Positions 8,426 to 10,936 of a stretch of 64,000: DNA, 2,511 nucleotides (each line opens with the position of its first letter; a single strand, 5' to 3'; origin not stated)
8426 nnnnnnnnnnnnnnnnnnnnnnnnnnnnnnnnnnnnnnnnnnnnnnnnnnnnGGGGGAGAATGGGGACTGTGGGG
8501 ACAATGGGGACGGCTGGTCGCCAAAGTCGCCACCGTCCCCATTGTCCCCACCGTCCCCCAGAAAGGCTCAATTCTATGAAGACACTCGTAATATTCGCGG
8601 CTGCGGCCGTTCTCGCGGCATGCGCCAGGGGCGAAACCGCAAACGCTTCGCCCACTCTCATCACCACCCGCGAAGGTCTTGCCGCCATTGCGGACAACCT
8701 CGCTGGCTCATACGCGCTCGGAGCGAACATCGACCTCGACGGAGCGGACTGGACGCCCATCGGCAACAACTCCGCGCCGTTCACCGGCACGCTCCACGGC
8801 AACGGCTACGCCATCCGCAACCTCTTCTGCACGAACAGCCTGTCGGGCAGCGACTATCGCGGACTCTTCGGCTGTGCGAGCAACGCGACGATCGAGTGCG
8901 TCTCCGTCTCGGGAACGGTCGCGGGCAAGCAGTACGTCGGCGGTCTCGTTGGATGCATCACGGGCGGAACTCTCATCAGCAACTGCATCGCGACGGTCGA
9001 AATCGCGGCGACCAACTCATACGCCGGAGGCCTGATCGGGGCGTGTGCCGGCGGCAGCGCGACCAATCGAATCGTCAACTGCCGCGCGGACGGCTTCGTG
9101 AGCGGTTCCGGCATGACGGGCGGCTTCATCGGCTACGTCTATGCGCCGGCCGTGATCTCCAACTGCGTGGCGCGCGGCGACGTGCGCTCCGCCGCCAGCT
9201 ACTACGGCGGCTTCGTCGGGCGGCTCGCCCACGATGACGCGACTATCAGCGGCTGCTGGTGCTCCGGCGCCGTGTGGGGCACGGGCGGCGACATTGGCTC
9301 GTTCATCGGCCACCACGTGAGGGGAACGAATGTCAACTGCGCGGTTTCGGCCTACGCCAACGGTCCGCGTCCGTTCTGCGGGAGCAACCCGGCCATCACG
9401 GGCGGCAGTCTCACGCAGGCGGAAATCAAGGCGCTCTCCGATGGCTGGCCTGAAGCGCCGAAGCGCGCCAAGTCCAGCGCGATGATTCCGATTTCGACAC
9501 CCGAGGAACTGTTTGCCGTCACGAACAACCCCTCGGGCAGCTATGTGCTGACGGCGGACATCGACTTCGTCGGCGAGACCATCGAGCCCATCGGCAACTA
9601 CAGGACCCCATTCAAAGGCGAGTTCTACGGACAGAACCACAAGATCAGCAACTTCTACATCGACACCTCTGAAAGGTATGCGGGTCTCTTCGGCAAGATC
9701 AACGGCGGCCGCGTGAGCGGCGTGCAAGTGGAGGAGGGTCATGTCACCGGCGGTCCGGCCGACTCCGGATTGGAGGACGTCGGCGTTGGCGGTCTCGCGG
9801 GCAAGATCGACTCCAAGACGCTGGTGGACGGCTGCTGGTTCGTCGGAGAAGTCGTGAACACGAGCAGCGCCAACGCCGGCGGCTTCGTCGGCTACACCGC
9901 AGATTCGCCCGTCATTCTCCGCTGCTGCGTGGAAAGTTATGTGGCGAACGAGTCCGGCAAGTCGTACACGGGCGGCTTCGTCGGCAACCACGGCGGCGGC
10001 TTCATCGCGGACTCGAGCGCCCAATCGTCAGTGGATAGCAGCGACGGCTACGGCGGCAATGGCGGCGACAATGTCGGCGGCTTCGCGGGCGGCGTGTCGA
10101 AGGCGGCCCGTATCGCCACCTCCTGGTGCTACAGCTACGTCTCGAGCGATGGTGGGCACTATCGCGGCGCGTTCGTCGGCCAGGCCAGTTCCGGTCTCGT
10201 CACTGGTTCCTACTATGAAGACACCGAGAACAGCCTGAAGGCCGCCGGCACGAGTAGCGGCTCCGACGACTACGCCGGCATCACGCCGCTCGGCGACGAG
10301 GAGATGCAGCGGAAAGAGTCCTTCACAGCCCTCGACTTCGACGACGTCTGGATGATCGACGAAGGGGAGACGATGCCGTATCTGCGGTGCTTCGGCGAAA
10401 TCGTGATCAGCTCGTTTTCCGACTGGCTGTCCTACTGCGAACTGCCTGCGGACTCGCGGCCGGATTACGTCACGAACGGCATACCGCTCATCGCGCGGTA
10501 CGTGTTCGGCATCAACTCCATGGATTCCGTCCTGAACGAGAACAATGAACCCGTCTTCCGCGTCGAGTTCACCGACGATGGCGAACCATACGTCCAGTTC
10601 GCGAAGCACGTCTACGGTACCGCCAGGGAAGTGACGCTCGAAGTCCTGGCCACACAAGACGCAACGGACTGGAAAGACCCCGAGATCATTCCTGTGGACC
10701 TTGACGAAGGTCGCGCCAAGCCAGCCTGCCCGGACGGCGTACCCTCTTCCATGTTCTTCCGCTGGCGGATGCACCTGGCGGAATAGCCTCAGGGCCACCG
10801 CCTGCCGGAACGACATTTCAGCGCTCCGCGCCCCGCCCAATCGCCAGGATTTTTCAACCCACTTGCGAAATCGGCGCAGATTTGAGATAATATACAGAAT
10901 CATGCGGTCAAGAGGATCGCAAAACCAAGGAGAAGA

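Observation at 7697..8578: Four-helix-bundle gene sits as a cassette between two 82-nt direct repeats, each built of nine 9-nt units and each wedged between a TGA stop and the next Shine-Dalgarno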

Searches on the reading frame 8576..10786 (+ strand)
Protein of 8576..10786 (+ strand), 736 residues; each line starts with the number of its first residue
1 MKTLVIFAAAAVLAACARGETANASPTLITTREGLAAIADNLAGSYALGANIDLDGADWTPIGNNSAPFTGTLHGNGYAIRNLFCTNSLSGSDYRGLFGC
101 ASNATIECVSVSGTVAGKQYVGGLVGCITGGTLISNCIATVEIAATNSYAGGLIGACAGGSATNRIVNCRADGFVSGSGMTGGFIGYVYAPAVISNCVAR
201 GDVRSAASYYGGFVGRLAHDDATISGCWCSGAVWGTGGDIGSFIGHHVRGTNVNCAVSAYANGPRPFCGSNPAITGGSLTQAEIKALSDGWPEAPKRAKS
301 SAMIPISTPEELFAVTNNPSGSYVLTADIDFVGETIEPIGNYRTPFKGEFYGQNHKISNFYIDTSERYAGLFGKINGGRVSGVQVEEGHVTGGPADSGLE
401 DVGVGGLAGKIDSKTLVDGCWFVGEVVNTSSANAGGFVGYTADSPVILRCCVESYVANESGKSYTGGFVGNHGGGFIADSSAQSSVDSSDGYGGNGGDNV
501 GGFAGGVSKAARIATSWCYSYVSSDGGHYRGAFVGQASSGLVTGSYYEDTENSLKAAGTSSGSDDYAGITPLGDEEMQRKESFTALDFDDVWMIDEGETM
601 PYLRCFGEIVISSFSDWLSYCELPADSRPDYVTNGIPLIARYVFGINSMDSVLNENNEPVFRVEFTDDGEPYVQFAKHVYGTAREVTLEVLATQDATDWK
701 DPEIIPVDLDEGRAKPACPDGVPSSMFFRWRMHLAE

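Call 9: search_protein_families(library=ncbifam, proteins=[window:8576-10786:+], max_evalue=0.01)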
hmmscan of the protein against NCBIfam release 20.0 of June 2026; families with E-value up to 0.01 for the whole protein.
window:8576-10786:+ (736 aa): 3 families
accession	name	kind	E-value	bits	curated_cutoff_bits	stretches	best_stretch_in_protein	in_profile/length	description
NF046021.1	ZmpC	exception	9.7e-06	23.1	3000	1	84-215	1099-1239/2181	zinc metalloprotease C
NF046019.1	ZmpB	exception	0.00097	16.4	3000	0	313-472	826-974/1969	zinc metalloprotease B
NF046017.1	ZmpA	exception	0.0025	15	3000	0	100-218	965-1093/2052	zinc metalloprotease A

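Call 74: find_homologous_proteins(query=window:8576-10783:+, max_evalue=1e-20)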
Query window:8576-10783:+ (736 aa): 759 proteins with E <= 1e-20 among 8000 candidates; the best 120 are listed.
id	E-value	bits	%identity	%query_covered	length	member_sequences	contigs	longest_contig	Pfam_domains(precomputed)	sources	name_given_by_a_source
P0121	0.0e+0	1304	98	80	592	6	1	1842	PF07581.18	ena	-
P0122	0.0e+0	1278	80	99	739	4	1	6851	PF05342.20,PF07581.18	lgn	-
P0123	0.0e+0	1269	81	96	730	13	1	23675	PF05342.20,PF07581.18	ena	-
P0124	0.0e+0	1263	80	97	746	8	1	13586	PF05342.20,PF07581.18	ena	-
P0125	0.0e+0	1249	77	100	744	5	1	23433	PF05342.20,PF07581.18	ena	-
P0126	0.0e+0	1243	81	94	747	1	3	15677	PF05342.20,PF07581.18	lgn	-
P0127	0.0e+0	1238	79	96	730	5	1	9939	PF05342.20,PF07581.18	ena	-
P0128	0.0e+0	1235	78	97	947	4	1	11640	PF05342.20,PF07581.18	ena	-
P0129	0.0e+0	1208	77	99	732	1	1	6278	PF05342.20,PF07581.18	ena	-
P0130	2.6e-258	878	62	96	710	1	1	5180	PF07581.18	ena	-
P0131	1.4e-250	852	59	99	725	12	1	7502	PF07581.18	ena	-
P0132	1.7e-248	845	59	96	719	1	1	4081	PF07581.18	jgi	jgi:hypothetical protein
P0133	1.6e-243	829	91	55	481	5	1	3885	PF05342.20,PF07581.18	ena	-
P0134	2.7e-241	821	58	100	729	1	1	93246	PF07581.18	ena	-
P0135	5.1e-232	791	56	98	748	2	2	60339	PF05342.20,PF07581.18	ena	-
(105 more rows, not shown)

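Call 75: find_encoding_contigs(protein=P0123, flank=6000, max_places=2)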
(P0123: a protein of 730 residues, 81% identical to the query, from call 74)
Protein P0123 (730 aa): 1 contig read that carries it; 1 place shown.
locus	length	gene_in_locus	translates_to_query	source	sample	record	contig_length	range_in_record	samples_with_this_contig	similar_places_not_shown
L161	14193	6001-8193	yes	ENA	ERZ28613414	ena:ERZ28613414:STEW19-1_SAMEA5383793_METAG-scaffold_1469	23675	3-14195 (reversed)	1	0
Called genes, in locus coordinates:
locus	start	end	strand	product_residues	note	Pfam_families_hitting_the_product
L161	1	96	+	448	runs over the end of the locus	-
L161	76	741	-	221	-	PF09335:VTT_dom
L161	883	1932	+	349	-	PF00154:RecA_N, PF06745:ATPase (faint), PF08423:Rad51, PF27531:MT3502_N (weak), PF21096:RecA_C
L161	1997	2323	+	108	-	PF02410:RsfS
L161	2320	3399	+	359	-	PF02195:ParB_N, PF17762:HTH_ParB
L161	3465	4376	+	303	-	PF04389:Peptidase_M28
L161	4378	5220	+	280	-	PF02569:Pantoate_ligase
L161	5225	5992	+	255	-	PF00588:SpoU_methylase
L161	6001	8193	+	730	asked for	PF05342:Peptidase_M26_N (faint), PF07581:Glug (faint)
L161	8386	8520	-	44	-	-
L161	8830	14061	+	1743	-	PF12951:PATR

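Call 76: find_encoding_contigs(protein=P0125, flank=6000, max_places=2)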
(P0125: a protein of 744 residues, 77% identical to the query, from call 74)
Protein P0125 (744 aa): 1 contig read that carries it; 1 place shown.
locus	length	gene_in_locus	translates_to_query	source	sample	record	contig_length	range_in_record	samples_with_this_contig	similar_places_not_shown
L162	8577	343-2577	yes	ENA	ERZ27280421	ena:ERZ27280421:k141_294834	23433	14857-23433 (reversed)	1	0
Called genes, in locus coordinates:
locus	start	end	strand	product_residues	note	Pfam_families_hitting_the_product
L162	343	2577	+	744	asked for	PF05342:Peptidase_M26_N (faint), PF07581:Glug (faint)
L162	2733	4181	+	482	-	PF00144:Beta-lactamase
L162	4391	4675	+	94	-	-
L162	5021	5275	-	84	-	-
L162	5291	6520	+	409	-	PF00145:DNA_methylase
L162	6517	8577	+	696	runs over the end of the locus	-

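Call 77: find_encoding_contigs(protein=P0124, flank=6000, max_places=2)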
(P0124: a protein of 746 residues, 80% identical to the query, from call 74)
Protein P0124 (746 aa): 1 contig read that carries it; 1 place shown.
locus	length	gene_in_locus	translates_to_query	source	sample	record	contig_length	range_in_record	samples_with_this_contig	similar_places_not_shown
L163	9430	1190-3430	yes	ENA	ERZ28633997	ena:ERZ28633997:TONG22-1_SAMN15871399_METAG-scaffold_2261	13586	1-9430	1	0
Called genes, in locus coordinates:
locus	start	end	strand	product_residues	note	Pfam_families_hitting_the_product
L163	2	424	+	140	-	?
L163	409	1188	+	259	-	PF03309:Pan_kinase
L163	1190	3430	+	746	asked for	PF07581:Glug (faint), PF05342:Peptidase_M26_N (faint)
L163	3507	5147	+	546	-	PF00342:PGI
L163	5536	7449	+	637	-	PF01807:Zn_ribbon_DnaG, PF08275:DNAG_N, PF01751:Toprim, PF13155:Toprim_2, PF13362:Toprim_3 (weak), PF13662:Toprim_4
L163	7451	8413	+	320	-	PF20030:bpMoxR, PF07726:AAA_3, PF07728:AAA_5, PF17863:AAA_lid_2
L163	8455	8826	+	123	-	PF13366:PDDEXK_3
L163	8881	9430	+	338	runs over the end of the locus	PF01882:DUF58, PF05762:VWA_CoxE (weak), PF13519:VWA_2, PF01882:DUF58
